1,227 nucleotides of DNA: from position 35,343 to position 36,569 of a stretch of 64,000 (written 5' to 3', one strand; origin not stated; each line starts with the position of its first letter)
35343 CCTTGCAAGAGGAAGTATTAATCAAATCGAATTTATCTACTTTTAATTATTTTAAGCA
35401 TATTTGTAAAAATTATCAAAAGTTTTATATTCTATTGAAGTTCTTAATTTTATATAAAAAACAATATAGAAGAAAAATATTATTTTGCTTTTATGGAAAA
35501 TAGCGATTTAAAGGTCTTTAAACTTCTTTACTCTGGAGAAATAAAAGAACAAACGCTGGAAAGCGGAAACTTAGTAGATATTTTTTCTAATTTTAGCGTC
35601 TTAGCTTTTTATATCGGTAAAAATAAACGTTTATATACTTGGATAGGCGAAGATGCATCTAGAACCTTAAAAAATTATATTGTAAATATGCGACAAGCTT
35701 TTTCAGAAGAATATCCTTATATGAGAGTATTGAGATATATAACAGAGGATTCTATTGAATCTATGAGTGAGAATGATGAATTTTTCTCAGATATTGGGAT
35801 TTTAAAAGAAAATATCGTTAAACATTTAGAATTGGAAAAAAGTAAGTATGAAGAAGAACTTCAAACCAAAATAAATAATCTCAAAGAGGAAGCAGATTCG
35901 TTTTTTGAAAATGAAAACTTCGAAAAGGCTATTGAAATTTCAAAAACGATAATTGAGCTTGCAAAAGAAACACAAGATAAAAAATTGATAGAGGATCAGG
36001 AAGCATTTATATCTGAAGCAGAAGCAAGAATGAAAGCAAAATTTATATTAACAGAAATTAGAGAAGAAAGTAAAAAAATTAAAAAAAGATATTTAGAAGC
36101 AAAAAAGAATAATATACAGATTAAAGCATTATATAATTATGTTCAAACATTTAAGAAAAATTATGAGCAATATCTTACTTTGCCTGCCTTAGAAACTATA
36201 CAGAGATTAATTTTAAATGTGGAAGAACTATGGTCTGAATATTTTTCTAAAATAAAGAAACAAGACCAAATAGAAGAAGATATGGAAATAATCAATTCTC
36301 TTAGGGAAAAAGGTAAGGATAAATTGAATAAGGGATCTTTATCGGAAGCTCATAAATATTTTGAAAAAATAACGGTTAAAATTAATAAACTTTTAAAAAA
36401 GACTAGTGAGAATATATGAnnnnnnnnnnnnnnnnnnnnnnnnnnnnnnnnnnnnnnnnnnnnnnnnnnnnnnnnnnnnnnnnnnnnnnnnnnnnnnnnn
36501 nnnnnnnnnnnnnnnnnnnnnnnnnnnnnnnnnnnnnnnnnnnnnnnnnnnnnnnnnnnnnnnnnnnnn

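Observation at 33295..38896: Co-directional block of a Roadblock-Rab fusion, an orphan protein, a gelsolin-like/coiled-coil protein and an 826-aa repeat protein: candidate GTPase-regulated cytoskeletal or membrane module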

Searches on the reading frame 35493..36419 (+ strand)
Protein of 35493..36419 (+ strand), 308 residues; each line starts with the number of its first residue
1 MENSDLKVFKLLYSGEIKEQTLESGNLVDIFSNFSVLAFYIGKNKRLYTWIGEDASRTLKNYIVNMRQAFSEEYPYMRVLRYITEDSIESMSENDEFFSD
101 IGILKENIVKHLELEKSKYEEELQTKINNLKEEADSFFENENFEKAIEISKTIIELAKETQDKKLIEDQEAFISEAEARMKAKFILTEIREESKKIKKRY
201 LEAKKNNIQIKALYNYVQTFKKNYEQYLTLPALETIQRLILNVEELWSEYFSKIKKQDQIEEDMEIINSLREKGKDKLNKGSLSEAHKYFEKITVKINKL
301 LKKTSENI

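Call 3: search_protein_families(library=pfam, proteins=[window:35493-36419:+], max_evalue=1)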
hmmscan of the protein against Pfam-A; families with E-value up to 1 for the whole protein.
window:35493-36419:+ (308 aa): 3 families
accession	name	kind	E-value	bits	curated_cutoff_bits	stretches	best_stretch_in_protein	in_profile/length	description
PF12550.13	GCR1_C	-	0.044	14.5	23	1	238-303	5-64/80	Transcriptional activator of glycolytic enzymes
PF25575.1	TPR_BSK1_C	-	0.047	14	42.2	1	113-159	29-74/118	Serine/threonine-protein kinase BSK1-like, TPR repeats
PF17448.7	YqaH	-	0.055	14.2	31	0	137-170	32-62/88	Uncharacterized YqaH-like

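Call 4: search_protein_families(library=ncbifam, proteins=[window:35493-36419:+], max_evalue=1)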
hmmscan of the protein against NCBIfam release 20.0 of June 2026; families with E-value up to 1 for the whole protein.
window:35493-36419:+ (308 aa): 1 family
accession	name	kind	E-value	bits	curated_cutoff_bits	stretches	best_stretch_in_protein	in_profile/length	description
NF053706.1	PrRKinActvMcsABac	equivalog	0.0077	16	210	1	122-164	136-178/182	protein-arginine kinase activator protein McsA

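Call 5: search_solved_structures(query=window:35493-36419:+, max_evalue=10, show_alignments=2)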
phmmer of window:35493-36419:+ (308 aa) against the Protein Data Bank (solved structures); distinct sequences matched with E-value up to 10: 1.
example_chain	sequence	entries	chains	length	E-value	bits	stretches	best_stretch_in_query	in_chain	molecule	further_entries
7wzb_B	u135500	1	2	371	0.52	13.1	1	121-267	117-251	Lipopolysaccharide assembly protein B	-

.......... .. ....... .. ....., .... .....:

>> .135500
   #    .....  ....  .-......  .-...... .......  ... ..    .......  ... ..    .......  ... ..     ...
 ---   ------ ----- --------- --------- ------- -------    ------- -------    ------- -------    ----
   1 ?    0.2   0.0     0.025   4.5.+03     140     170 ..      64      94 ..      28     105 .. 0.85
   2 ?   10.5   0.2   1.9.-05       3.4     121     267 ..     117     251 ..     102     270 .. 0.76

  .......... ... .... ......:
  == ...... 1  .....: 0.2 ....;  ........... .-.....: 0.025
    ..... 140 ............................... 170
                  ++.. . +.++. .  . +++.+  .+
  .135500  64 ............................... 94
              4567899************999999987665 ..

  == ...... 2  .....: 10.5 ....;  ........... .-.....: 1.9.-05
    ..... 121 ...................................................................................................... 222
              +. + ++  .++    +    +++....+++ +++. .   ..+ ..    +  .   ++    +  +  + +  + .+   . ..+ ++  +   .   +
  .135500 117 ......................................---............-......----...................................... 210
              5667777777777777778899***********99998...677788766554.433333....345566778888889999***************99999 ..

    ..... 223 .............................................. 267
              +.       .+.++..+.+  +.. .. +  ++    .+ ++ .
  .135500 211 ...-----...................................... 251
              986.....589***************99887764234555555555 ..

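Call 8: find_homologous_proteins(query=window:35493-36419:+, max_evalue=0.001)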
Query window:35493-36419:+ (308 aa): 8 proteins with E <= 0.001 among 2619 candidates.
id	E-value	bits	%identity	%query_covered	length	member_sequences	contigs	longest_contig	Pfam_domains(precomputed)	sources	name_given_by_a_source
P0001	4.5e-185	632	100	100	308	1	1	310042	-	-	-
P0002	3.4e-138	478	75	100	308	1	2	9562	-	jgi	-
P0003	9.7e-138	476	75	100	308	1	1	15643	-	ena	-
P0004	2.6e-137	475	75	100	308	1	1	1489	-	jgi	-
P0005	6.7e-97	342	58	97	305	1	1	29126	-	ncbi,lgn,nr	ncbi:MAG: hypothetical protein BAJALOKI1v1_290010 [Promethearchaeota archaeon]|nr:MAG: hypothetical 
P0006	2.4e-96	341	68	71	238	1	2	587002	-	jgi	jgi:hypothetical protein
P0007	7.6e-96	339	54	98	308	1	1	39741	-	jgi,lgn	jgi:hypothetical protein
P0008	3.2e-65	239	46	95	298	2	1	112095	-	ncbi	ncbi:MAG: hypothetical protein ACTSR8_10240 [Promethearchaeota archaeon]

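Call 9: find_encoding_contigs(protein=P0008, flank=8000, max_places=3)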
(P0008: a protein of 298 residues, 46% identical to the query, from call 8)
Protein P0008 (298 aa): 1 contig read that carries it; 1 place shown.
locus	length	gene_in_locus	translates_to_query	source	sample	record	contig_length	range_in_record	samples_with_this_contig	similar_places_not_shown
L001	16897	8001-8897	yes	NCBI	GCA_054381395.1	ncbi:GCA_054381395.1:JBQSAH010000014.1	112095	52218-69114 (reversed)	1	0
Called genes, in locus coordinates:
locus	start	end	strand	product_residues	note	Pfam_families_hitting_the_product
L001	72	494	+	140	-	-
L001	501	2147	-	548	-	PF13570:Beta-prop_ACSF4 (faint), PF23743:Beta-prop_BBS7 (weak), PF25292:Beta-prop_CGLA (faint), PF13517:FG-GAP_3 (faint), PF14783:BBS2_Mid (faint), PF15907:Itfg2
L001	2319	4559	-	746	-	-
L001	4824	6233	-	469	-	PF13660:DUF4147, PF05161:MOFRL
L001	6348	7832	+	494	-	PF00890:FAD_binding_2 (weak), PF01134:GIDA, PF03486:HI0933_like (weak), PF07992:Pyr_redox_2, PF12831:FAD_oxidored, PF13738:Pyr_redox_3, PF00070:Pyr_redox, PF02852:Pyr_redox_dim, +5 more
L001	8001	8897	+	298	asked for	-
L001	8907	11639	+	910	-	PF00515:TPR_1 (faint)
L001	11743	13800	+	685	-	PF01855:POR_N, PF02775:TPP_enzyme_C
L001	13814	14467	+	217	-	PF01558:POR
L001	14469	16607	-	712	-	PF00149:Metallophos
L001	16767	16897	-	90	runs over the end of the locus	PF01423:LSM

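Call 10: find_encoding_contigs(protein=P0007, flank=8000, max_places=3)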
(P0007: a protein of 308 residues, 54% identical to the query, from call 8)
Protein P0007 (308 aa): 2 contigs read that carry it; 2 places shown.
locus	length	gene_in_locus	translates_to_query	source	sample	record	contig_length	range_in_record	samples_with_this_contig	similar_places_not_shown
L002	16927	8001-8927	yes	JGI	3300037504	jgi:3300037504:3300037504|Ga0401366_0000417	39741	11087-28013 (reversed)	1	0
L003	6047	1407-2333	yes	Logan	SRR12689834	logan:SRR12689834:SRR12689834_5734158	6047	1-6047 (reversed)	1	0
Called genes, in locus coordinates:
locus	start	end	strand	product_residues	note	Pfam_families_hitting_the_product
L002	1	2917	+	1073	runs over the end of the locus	PF12419:DUF3670, PF00176:SNF2-rel_dom, PF00270:DEAD (weak), PF04851:ResIII, PF00271:Helicase_C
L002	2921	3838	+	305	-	PF04434:SWIM (weak)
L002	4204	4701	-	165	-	PF22497:DUF6989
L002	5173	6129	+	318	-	PF03193:RsgA_GTPase (faint), PF00025:Arf, PF00071:Ras, PF01926:MMR_HSR1 (weak), PF08477:Roc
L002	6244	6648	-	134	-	PF22503:DUF6992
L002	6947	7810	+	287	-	-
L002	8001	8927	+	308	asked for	-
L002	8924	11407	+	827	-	-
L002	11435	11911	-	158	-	PF00702:Hydrolase (faint), PF08282:Hydrolase_3 (faint)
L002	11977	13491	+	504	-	PF01663:Phosphodiest, PF00884:Sulfatase (weak)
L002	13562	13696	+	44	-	-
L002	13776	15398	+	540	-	PF01154:HMG_CoA_synt_N, PF08540:HMG_CoA_synt_C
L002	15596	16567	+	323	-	PF00288:GHMP_kinases_N, PF08544:GHMP_kinases_C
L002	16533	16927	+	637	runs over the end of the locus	PF00696:AA_kinase, PF01070:FMN_dh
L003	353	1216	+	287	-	-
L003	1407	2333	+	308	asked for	-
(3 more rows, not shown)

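Call 11: find_encoding_contigs(protein=P0005, flank=8000, max_places=3)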
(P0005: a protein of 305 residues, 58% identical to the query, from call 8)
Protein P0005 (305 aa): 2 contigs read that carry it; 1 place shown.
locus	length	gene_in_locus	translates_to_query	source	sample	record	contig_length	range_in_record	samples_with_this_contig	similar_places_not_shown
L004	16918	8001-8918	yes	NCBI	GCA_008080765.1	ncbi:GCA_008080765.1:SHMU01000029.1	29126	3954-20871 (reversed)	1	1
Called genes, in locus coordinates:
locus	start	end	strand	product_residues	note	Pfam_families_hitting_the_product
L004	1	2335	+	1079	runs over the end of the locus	PF12419:DUF3670, PF00176:SNF2-rel_dom, PF00270:DEAD (weak), PF04851:ResIII (weak), PF00271:Helicase_C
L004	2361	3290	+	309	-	PF04434:SWIM (weak)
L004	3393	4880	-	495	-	PF08447:PAS_3, PF13426:PAS_9, PF00989:PAS (weak), PF13188:PAS_8 (weak), PF13426:PAS_9, PF00512:HisKA, PF02518:HATPase_c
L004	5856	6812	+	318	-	PF03193:RsgA_GTPase (faint), PF03259:Robl_LC7 (weak), PF00025:Arf, PF01637:ATPase_2 (weak), PF00071:Ras, PF08477:Roc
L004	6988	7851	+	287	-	-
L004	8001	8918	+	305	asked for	-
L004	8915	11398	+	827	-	-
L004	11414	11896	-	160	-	PF00702:Hydrolase (faint), PF08282:Hydrolase_3 (faint)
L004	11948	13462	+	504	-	PF00884:Sulfatase (faint), PF01663:Phosphodiest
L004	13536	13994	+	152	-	-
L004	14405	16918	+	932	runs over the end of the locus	PF01074:Glyco_hydro_38N, PF09261:Alpha-mann_mid, PF07748:Glyco_hydro_38C, PF17677:Glyco_hydro38C2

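Call 14: search_solved_structures(query=A1, max_evalue=10, show_alignments=3)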
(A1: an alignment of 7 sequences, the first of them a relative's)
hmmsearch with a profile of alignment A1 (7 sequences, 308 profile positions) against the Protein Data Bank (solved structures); distinct sequences matched with E-value up to 10: 11.
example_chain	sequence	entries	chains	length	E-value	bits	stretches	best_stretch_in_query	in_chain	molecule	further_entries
7c2f_B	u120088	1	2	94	0.024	17.1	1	35-86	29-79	Gelsolin-like domain-containing protein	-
2jua_A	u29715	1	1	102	0.11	14.9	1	233-304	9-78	de novo protein S836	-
6o0i_A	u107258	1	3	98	0.2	14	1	111-199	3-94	Design construct XAA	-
1a17_A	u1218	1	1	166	0.36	13.2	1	125-157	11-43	SERINE/THREONINE PROTEIN PHOSPHATASE 5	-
5z1g_B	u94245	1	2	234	0.41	13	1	25-67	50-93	Ribosome biogenesis protein BRX1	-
7kw7_E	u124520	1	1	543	0.7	12.3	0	264-294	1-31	Stress-induced-phosphoprotein 1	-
9up5_A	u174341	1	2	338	0.83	12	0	121-164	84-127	Lipopolysaccharide assembly protein B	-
4ja7_A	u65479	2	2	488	0.88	11.9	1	123-157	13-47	Serine/threonine-protein phosphatase 5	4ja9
6nyk_A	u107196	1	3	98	1.2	11.5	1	111-199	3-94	Design construct XAX_GGDQ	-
8gae_E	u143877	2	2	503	7.2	8.9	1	125-157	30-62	Serine/threonine-protein phosphatase 5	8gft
7w5m_A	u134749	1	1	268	7.9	8.8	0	246-305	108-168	Tetratricopeptide repeat (TPR)-like superfamily protein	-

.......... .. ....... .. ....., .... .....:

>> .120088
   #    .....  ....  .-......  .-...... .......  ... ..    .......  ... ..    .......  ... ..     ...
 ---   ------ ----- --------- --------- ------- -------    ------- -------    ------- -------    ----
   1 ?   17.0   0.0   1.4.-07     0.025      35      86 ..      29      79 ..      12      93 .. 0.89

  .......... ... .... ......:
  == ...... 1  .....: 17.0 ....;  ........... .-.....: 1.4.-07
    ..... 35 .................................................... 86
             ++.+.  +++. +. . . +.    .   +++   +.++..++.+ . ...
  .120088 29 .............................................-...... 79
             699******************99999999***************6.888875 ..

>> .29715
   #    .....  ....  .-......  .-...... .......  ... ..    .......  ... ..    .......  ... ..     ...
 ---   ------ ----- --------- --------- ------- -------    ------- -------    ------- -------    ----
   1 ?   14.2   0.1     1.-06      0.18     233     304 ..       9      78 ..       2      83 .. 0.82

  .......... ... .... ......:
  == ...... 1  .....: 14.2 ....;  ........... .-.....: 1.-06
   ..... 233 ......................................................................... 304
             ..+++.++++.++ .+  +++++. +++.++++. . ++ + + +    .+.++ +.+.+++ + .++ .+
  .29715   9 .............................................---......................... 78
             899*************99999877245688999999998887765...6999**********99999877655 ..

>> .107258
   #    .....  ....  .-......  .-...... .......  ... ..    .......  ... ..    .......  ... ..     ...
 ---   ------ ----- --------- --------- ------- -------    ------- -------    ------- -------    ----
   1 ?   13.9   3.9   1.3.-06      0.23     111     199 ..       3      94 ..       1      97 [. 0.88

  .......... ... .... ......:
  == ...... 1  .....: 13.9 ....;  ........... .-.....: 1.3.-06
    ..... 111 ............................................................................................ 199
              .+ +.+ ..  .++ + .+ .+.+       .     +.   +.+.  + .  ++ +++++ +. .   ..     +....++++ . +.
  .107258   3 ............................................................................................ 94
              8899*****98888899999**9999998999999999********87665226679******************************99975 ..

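Call 17: predict_structure(alignment_id=A1)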
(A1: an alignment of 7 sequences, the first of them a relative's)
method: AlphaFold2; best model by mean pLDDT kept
length: 308 residues; sequences in the alignment: 7
mean_pLDDT: 73.5   pTM: 0.46
mean pLDDT of the five models: 73.5, 73.4, 72.8, 72.1, 71.6
residues with pLDDT >= 90: 89; 70-90: 94; 50-70: 83; < 50: 42
segments of 3 or more residues with pLDDT < 50: 1-25, 31-35, 56-58, 76-79
pLDDT, mean of each block of 10 residues (from residue 1): 29 40 49 52 59 52 58 51 56 63 65 60 83 87 91 83 80 80 86 94 87 95 88 87 93 82 89 94 92 88 59
secondary structure, 60 per line:
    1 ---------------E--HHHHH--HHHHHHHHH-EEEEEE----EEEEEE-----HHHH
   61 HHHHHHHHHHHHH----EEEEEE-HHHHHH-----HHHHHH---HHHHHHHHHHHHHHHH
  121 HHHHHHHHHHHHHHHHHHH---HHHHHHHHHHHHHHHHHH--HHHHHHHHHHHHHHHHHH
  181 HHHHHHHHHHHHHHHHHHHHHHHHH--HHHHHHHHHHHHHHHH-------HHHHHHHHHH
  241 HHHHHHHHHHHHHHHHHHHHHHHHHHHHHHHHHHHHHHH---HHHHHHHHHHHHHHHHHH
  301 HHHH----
elements in order: H19-23 H26-34 E36-41 E46-51 H57-73 E78-83 H85-90 H96-101 H105-139 H143-160 H163-205 H208-223 H231-279 H283-304

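Call 19: search_protein_families(library=pfam, alignment_id=A1, max_evalue=10)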
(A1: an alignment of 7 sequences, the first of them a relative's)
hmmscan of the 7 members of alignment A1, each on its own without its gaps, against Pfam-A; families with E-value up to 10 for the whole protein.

A. member 1, P0001 (308 aa): 4 families
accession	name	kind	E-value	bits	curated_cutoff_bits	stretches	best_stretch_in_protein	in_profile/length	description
PF12550.13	GCR1_C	-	0.044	14.5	23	1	238-303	5-64/80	Transcriptional activator of glycolytic enzymes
PF25575.1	TPR_BSK1_C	-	0.047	14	42.2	1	113-159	29-74/118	Serine/threonine-protein kinase BSK1-like, TPR repeats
PF17448.7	YqaH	-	0.055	14.2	31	1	137-170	32-62/88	Uncharacterized YqaH-like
PF04504.20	GeBP-like_DBD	-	3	9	29.5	1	146-207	10-70/94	Glabrous-enhancer-binding protein-like family, DBD domain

B. families by the number of members that match (of 7 scanned): 28 families (the first 25 are shown)
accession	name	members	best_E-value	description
PF07719.23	TPR_2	4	0.029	Tetratricopeptide repeat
PF25575.1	TPR_BSK1_C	3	0.00054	Serine/threonine-protein kinase BSK1-like, TPR repeats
PF12550.13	GCR1_C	3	0.044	Transcriptional activator of glycolytic enzymes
PF13181.12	TPR_8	3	0.055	Tetratricopeptide repeat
PF12876.13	Cellulase-like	3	0.092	Sugar-binding cellulase-like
PF12895.13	ANAPC3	2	0.042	Anaphase-promoting complex, cyclosome, subunit 3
PF17448.7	YqaH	2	0.055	Uncharacterized YqaH-like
PF24999.1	LAMB4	1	0.0015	Laminin subunit beta-4-like domain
PF10256.14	Erf4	1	0.0028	Golgin subfamily A member 7/ERF4 family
PF10123.14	Mu-like_Pro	1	0.0055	Mu-like prophage I protein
PF11315.13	Med30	1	0.0073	Mediator complex subunit 30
PF10158.14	LOH1CR12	1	0.0076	Tumour suppressor protein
PF13424.12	TPR_12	1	0.014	Tetratricopeptide repeat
PF21128.4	MCM4_WHD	1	0.026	MCM4, winged helix domain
PF13094.11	CENP-Q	1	0.05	CENP-Q, a CENPA-CAD centromere complex subunit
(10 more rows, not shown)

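Call 27: fold_search(model_id=the predicted structure, library=pdb)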
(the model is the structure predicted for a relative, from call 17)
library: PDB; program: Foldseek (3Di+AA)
matches with E <= 10: 452; with E <= 0.001: 0
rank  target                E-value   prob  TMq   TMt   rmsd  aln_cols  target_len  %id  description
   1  9d2f_L                1.7e-02  0.85  0.19  0.15  29.0       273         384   15  3D structure and atomic model of RS3 of mouse respiratory cilia (released 2025-08-13)
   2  5a7d_B                4.6e-02  0.95  0.19  0.17  25.3       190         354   12  Tetrameric assembly of LGN with Inscuteable (released 2016-08-03)
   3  5a7d_H                5.4e-02  0.80  0.18  0.16  32.5       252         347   13  Tetrameric assembly of LGN with Inscuteable (released 2016-08-03)
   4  5a7d_D                6.0e-02  0.91  0.19  0.17  25.6       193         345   11  Tetrameric assembly of LGN with Inscuteable (released 2016-08-03)
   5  4wnd_A                6.0e-02  0.80  0.18  0.17  32.5       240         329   14  Crystal structure of the TPR domain of LGN in complex with Frmpd4/Preso1 at 1.5 Angstrom resolution (released 2015-09-16)
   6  4yvo                  6.4e-02  0.99  0.19  0.46  30.3       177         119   11  Crystal Structure of the TPR Domain of Arabidopsis FLU (FLU-TPR) (released 2015-06-10)
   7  5a7d_G                6.7e-02  0.77  0.18  0.16  32.5       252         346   13  Tetrameric assembly of LGN with Inscuteable (released 2016-08-03)
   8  6hc2_S                7.5e-02  0.54  0.19  0.16  31.3       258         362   15  Crystal structure of NuMA/LGN hetero-hexamers (released 2019-05-29)
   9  7ep7_A                8.4e-02  0.80  0.20  0.19  30.3       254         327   11  The complex structure of Gpsm2 and Whirlin (released 2022-05-04)
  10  4wng_A                8.4e-02  0.80  0.19  0.18  31.2       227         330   14  Crystal structure of the TPR domain of LGN in complex with Frmpd4/Preso1 at 2.1 Angstrom resolution (released 2015-09-16)
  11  4a1s_A                8.4e-02  0.72  0.18  0.16  28.4       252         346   12  Crystallographic structure of the Pins:Insc complex (released 2012-03-28)
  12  6hc2_A                8.8e-02  0.51  0.18  0.15  31.9       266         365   15  Crystal structure of NuMA/LGN hetero-hexamers (released 2019-05-29)
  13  4i1a_A                8.8e-02  0.35  0.15  0.17  34.2       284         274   15  Crystal Structure of the Apo Form of RapI (released 2013-04-03)
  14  9y6s_6y               9.3e-02  0.77  0.19  0.15  21.8       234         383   12  96-nm repeat of the Leishmania tarentolae doublet microtubule (released 2025-12-17)
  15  5a7d_C                9.3e-02  0.69  0.19  0.17  30.9       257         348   10  Tetrameric assembly of LGN with Inscuteable (released 2016-08-03)
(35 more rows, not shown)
